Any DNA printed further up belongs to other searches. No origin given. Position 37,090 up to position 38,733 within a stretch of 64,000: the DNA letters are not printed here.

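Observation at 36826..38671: Intact class C group II intron inserted immediately after a terminator-like hairpin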

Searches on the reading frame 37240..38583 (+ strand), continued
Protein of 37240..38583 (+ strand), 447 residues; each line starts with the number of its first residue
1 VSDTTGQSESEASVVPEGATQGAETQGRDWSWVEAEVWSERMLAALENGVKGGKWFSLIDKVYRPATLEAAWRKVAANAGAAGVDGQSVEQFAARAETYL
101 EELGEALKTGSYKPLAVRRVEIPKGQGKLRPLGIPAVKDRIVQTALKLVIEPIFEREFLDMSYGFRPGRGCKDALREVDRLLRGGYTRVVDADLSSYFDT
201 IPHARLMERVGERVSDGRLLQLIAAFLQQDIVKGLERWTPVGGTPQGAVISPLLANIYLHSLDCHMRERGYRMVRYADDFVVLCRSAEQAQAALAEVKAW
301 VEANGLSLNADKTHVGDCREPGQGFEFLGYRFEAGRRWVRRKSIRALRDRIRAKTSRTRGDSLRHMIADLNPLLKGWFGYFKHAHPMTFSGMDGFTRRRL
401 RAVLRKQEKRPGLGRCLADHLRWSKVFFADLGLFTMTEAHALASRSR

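Call 41: search_solved_structures(query=window:37240-38583:+, max_evalue=1e-40, show_alignments=5)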
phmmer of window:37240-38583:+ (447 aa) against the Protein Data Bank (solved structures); distinct sequences matched with E-value up to 1e-40: 6.
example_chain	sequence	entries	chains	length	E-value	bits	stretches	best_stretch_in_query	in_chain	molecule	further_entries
6ar1_A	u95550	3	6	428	2e-65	224.4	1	58-410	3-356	GsI-IIC RT | Trt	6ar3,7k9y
7uim_D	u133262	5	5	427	4.8e-63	216.6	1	58-411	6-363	Group II intron reverse transcriptase/maturase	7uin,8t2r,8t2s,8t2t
5hhl_A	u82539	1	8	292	1.6e-53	185.2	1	58-333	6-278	Retron-type reverse transcriptase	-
5hhj_A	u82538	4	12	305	1.7e-53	185.1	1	57-332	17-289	Retron-type reverse transcriptase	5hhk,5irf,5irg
6me0_C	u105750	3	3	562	6e-46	160.3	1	19-384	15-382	Maturase reverse transcriptase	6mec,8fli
5g2x_C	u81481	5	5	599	5.5e-41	143.9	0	62-268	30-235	GROUP II INTRON-ENCODED PROTEIN LTRA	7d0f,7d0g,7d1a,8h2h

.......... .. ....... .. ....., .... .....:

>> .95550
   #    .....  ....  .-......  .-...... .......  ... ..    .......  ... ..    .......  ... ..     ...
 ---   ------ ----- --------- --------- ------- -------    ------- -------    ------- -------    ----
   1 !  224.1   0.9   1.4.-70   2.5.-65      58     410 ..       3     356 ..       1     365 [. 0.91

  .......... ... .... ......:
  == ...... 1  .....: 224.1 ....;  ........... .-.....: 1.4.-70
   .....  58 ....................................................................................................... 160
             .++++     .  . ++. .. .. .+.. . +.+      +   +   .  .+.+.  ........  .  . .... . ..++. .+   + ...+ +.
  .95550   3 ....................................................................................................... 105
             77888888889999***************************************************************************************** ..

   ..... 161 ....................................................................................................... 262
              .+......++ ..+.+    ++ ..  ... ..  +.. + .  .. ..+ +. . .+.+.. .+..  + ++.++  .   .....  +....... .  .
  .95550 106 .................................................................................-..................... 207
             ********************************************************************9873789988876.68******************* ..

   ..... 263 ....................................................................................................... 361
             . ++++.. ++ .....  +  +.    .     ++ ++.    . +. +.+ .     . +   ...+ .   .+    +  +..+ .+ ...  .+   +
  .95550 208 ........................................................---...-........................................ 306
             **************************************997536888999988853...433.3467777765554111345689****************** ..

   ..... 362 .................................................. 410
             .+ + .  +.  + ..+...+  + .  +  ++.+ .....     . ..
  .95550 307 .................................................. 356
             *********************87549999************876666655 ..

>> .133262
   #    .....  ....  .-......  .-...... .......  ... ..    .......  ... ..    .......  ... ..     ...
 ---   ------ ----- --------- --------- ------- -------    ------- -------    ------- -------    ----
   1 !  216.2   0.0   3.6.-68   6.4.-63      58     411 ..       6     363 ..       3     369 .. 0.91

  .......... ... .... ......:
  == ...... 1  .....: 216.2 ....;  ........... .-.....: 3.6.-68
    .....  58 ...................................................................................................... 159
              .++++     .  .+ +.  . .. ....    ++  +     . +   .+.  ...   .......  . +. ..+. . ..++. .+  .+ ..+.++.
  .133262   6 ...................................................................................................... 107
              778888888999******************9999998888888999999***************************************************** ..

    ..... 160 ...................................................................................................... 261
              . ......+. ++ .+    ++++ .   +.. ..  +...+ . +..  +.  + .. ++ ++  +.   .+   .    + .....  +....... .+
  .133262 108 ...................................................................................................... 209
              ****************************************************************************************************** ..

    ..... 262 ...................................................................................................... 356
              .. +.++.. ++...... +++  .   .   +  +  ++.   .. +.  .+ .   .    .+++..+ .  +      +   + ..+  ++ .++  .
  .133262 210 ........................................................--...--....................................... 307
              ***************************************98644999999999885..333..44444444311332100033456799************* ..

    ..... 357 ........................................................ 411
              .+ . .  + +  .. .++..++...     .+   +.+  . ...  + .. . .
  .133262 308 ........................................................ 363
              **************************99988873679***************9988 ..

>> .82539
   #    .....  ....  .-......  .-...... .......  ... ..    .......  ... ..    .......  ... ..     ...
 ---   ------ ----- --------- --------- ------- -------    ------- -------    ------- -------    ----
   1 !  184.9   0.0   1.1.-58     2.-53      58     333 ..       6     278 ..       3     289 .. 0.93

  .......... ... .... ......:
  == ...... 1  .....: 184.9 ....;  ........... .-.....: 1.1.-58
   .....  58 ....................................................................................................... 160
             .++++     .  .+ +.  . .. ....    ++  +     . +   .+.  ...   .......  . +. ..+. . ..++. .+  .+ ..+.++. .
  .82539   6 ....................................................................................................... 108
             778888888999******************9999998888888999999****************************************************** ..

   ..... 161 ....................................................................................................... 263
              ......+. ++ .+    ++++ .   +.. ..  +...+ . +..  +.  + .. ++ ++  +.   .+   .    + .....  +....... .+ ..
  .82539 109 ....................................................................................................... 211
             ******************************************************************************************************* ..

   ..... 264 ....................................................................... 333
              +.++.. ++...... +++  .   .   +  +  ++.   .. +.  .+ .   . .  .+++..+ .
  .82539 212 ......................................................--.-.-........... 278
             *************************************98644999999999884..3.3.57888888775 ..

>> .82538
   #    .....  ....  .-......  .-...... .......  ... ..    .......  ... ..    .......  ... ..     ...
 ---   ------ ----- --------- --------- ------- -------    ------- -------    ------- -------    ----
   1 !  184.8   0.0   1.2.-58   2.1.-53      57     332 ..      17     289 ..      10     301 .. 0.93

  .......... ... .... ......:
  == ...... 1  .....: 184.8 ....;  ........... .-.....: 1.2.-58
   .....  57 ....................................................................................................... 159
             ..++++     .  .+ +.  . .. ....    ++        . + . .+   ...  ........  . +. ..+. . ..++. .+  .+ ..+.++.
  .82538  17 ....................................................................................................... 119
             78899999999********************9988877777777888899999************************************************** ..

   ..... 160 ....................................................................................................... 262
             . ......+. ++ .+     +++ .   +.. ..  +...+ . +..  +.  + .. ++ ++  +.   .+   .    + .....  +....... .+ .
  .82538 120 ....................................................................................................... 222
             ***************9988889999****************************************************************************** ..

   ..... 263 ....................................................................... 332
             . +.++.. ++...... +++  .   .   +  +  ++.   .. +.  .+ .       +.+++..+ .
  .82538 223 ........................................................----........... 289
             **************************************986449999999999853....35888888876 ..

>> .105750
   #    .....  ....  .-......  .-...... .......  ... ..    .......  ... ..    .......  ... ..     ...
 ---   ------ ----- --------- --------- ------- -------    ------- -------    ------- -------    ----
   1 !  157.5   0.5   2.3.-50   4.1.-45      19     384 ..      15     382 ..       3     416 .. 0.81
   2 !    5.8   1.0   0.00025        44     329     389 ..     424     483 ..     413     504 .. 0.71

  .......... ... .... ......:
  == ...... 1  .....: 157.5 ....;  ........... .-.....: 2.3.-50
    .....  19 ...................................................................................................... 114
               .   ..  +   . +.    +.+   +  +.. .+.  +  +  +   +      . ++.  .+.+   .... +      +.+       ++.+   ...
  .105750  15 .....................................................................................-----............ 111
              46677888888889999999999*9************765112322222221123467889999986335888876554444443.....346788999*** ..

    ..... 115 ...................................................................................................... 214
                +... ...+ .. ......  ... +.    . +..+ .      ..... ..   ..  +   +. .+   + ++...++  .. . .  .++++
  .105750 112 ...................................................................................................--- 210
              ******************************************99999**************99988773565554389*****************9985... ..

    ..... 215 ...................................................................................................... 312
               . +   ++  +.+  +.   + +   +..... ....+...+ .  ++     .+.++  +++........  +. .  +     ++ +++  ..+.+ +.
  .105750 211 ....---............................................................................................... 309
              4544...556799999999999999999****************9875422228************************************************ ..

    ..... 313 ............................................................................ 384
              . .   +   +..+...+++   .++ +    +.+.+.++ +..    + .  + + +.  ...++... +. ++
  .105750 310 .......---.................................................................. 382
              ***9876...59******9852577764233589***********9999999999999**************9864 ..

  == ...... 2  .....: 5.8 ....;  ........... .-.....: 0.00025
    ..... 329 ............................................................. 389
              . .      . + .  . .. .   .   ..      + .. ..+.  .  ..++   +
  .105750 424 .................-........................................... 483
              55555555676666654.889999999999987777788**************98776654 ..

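Call 59: search_dna_similar(query=window:37240-38583:+, collection=plasmids, mode=protein, max_rows=40, max_evalue=1e-40)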
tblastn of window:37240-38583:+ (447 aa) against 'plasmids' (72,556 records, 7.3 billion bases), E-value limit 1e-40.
Records with a match: 2630; places in all: 3445; records where one place covers at least 80% of the query: 120.
Best place of each record, by identity: 60-80% 4; <60% 2626.
By first word of the organism name: Escherichia 953; Klebsiella 547; Sinorhizobium 128; Enterobacter 124; Bacillus 84; Citrobacter 78; Streptomyces 68; Rhizobium 50; Pseudomonas 45; Bradyrhizobium 44; and 115 more.
By predicted mobility (MOB-suite, as given by PLSDB): conjugative 1457; mobilizable 605; non-mobilizable 568.
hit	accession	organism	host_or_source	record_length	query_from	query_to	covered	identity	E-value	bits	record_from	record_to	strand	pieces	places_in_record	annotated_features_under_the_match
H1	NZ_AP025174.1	Cupriavidus sp. P-10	-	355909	11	447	98%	64.2%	1e-168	532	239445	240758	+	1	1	ltrA: group II intron reverse transcriptase/maturase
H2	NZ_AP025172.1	Cupriavidus sp. P-10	-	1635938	11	447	98%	64.2%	1e-168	532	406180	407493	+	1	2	none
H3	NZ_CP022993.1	Paraburkholderia aromaticivorans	-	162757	11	447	98%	64.0%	3e-167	528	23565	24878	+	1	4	ltrA: group II intron reverse transcriptase/maturase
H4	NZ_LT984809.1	Cupriavidus taiwanensis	-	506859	11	447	98%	63.6%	9e-166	524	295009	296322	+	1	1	ltrA: group II intron reverse transcriptase/maturase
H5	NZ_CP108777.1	Embleya sp. NBC_00896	-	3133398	40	436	89%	41.6%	7e-75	262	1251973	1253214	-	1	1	none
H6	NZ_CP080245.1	Polymorphobacter sp. PAMC 29334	Megaspora,lichen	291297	52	440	87%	39.4%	4e-63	228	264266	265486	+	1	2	ltrA: group II intron reverse transcriptase/maturase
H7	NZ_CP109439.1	Streptomyces sp. NBC_01483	-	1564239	52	436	86%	39.7%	8e-63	227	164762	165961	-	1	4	none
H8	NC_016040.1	Sulfobacillus thermotolerans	-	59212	54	436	86%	39.7%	1e-70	250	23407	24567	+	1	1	ltrA: group II intron reverse transcriptase/maturase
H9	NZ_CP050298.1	Mesorhizobium huakuii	Oxytropis kamtschatica,cell ...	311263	54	440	87%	39.3%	2e-61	223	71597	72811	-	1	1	ltrA: group II intron reverse transcriptase/maturase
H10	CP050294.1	Mesorhizobium loti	Oxytropis kamtschatica,cell ...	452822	54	440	87%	39.3%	2e-61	223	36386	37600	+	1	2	ltrA: group II intron reverse transcriptase/maturase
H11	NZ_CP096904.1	Escherichia coli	Mus musculus,feces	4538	58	436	85%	40.1%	7e-65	233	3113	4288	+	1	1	ltrA: group II intron reverse transcriptase/maturase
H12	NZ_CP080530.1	Mesorhizobium sp. AR02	Oxytropis sp.,Cell culture,root nodule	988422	54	440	87%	39.1%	5e-61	222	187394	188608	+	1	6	ltrA: group II intron reverse transcriptase/maturase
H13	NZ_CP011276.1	Planctomyces sp. SH-PL62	cell culture,sugar beet rhizosphere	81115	41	438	89%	38.0%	2e-57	211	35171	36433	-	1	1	ltrA: group II intron reverse transcriptase/maturase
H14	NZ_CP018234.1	Rhizobium leguminosarum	Vavilovia formosa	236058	54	440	87%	38.7%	2e-60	220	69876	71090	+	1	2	ltrA: group II intron reverse transcriptase/maturase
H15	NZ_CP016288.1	Rhizobium leguminosarum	Vavilovia formosa,cell culture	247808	54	440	87%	38.7%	2e-60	220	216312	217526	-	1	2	ltrA: group II intron reverse transcriptase/maturase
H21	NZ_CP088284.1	Bradyrhizobium septentrionale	Glycine max cv. AC Glengarry,Cell ...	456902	54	414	81%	41.3%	2e-64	231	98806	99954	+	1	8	ltrA: group II intron reverse transcriptase/maturase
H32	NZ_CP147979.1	Alteromonas macleodii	-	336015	55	420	82%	40.0%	3e-66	237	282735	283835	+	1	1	ltrA: group II intron reverse transcriptase/maturase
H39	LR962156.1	Enterococcus faecalis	-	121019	51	414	81%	39.8%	2e-71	252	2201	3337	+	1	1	record has no annotation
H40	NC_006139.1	Desulfotalea psychrophila LSv54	-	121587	55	412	80%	40.5%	1e-69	247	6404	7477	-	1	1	ltrA: group II intron reverse transcriptase/maturase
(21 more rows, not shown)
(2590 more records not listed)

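Call 63: get_annotated_region(hit=H40, flank=1200)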
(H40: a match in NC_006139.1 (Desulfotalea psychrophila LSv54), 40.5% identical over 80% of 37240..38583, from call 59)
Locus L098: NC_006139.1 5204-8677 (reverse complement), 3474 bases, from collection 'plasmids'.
description: Desulfotalea psychrophila LSv54 plasmid large, complete sequence
organism: Desulfotalea psychrophila LSv54 (NCBI taxid 177439)
taxonomy: Bacteria; Thermodesulfobacteriota; Desulfobulbia; Desulfobulbales; Desulfocapsaceae; Desulfotalea; Desulfotalea psychrophila; Desulfotalea psychrophila LSv54
host: -; source: -; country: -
typing (MOB-suite, as given by PLSDB): conjugative; replicon rep_cluster_864; relaxase MOBP; mating-pair formation MPF_T
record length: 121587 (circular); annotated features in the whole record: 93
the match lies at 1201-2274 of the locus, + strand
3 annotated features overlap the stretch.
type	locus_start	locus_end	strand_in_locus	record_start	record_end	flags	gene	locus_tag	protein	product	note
CDS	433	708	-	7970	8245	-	-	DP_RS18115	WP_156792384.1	hypothetical protein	-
CDS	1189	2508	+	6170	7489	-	ltrA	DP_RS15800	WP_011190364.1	group II intron reverse transcriptase/maturase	GO:0000373 - Group II intron splicing [Evidence IEA]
CDS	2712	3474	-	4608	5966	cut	-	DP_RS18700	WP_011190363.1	hypothetical protein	-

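Call 64: get_annotated_region(hit=H39, flank=1200)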
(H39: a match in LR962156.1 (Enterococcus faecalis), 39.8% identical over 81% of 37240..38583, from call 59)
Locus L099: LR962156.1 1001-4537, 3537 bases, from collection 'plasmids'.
description: Enterococcus faecalis isolate 26975_2#97 genome assembly, plasmid: 2
organism: Enterococcus faecalis (NCBI taxid 1351)
taxonomy: Bacteria; Bacillota; Bacilli; Lactobacillales; Enterococcaceae; Enterococcus; Enterococcus faecalis
host: -; source: -; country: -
typing (MOB-suite, as given by PLSDB): mobilizable; replicon rep_cluster_976; relaxase MOBP
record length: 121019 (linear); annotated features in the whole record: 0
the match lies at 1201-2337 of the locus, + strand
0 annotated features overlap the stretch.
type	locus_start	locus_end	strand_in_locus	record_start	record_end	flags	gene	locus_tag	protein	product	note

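Call 65: get_annotated_region(hit=H1, flank=1200)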
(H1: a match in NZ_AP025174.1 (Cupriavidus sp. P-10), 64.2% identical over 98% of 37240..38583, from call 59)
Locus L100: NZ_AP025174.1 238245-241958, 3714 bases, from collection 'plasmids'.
description: Cupriavidus sp. P-10 plasmid pMTS3, complete sequence
organism: Cupriavidus sp. P-10 (NCBI taxid 2027911)
taxonomy: Bacteria; Pseudomonadota; Betaproteobacteria; Burkholderiales; Burkholderiaceae; Cupriavidus; Cupriavidus sp. P-10
host: -; source: -; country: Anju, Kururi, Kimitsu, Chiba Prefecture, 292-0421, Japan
typing (MOB-suite, as given by PLSDB): non-mobilizable
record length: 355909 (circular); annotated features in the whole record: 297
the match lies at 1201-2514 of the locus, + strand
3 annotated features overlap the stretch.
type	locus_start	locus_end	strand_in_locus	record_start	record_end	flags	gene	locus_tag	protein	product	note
CDS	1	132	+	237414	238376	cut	-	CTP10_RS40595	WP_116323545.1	LysR family transcriptional regulator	-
CDS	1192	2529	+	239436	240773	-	ltrA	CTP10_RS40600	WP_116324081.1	group II intron reverse transcriptase/maturase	GO:0000373 - Group II intron splicing [Evidence IEA]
CDS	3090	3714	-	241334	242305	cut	-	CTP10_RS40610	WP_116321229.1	tripartite tricarboxylate transporter substrate binding protein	-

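Call 66: get_annotated_region(hit=H5, flank=1200)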
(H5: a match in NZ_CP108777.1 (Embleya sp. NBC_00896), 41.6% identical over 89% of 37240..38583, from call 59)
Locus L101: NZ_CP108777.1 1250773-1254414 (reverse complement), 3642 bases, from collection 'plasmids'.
description: Embleya sp. NBC_00896 plasmid unnamed1, complete sequence
organism: Embleya sp. NBC_00896 (NCBI taxid 2975961)
taxonomy: Bacteria; Actinomycetota; Actinomycetes; Kitasatosporales; Streptomycetaceae; Embleya; Embleya sp. NBC 00896
host: -; source: -; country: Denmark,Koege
typing (MOB-suite, as given by PLSDB): non-mobilizable
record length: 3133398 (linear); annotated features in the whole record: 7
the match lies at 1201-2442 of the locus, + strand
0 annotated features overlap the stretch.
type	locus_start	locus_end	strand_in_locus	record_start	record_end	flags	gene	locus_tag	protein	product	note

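Call 67: get_annotated_region(hit=H8, flank=1200)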
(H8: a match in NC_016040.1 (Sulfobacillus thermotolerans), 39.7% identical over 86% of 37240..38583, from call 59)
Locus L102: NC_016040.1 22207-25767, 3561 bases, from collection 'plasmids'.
description: Sulfobacillus thermotolerans plasmid pY0017, complete sequence
organism: Sulfobacillus thermotolerans (NCBI taxid 338644)
taxonomy: Bacteria; Bacillota; Clostridia; Eubacteriales; Clostridiales Family XVII. Incertae Sedis; Sulfobacillus; Sulfobacillus thermotolerans
host: -; source: -; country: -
typing (MOB-suite, as given by PLSDB): conjugative; relaxase MOBP; mating-pair formation MPF_T
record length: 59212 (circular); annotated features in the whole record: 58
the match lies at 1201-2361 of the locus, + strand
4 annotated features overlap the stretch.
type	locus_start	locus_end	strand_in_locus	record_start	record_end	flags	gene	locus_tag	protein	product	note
CDS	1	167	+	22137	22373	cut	-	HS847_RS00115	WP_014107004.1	hypothetical protein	-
CDS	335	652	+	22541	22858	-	-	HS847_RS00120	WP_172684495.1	hypothetical protein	-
CDS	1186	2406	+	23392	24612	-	ltrA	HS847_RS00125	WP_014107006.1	group II intron reverse transcriptase/maturase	GO:0000373 - Group II intron splicing [Evidence IEA]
CDS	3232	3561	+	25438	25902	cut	-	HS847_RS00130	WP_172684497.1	hypothetical protein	-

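Call 68: get_annotated_region(hit=H9, flank=1200)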
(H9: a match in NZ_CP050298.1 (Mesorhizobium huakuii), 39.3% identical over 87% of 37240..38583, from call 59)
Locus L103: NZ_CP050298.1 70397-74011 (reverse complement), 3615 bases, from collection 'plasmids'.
description: Mesorhizobium huakuii strain 583 plasmid p_3, complete sequence
organism: Mesorhizobium huakuii (NCBI taxid 28104)
taxonomy: Bacteria; Pseudomonadota; Alphaproteobacteria; Hyphomicrobiales; Phyllobacteriaceae; Mesorhizobium; Mesorhizobium huakuii
host: -; source: Oxytropis kamtschatica,cell culture,root nodule; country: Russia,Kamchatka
typing (MOB-suite, as given by PLSDB): non-mobilizable
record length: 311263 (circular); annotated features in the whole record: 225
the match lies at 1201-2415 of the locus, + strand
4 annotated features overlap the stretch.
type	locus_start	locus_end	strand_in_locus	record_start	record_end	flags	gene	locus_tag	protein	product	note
CDS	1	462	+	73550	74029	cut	-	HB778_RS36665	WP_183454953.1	MaoC family dehydratase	-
CDS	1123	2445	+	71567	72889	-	ltrA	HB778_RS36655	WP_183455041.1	group II intron reverse transcriptase/maturase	GO:0000373 - Group II intron splicing [Evidence IEA]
CDS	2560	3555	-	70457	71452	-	-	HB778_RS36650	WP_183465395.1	tyrosine-type recombinase/integrase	GO:0015074 - DNA integration [Evidence IEA]; GO:0006310 - DNA recombination [Evidence IEA]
CDS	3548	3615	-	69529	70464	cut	-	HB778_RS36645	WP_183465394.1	tyrosine-type recombinase/integrase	GO:0015074 - DNA integration [Evidence IEA]; GO:0006310 - DNA recombination [Evidence IEA]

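Call 69: get_annotated_region(hit=H21, flank=1200)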
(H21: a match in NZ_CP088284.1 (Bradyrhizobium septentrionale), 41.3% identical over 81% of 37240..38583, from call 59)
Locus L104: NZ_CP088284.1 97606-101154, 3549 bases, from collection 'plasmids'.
description: Bradyrhizobium septentrionale strain 1S1 plasmid pBs1S1a, complete sequence
organism: Bradyrhizobium septentrionale (NCBI taxid 1404411)
taxonomy: Bacteria; Pseudomonadota; Alphaproteobacteria; Hyphomicrobiales; Nitrobacteraceae; Bradyrhizobium; Bradyrhizobium septentrionale
host: -; source: Glycine max cv. AC Glengarry,Cell culture,Root nodule from soybean plant inoculated with root zone soil from ...; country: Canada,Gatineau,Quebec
typing (MOB-suite, as given by PLSDB): conjugative; replicon rep_cluster_506; relaxase MOBP; mating-pair formation MPF_T
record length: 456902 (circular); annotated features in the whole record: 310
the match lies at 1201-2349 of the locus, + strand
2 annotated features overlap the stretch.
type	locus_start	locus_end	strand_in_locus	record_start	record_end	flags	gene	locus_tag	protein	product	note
CDS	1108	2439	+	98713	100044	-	ltrA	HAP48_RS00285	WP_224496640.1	group II intron reverse transcriptase/maturase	GO:0000373 - Group II intron splicing [Evidence IEA]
CDS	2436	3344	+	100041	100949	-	-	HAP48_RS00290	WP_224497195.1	IS110 family transposase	-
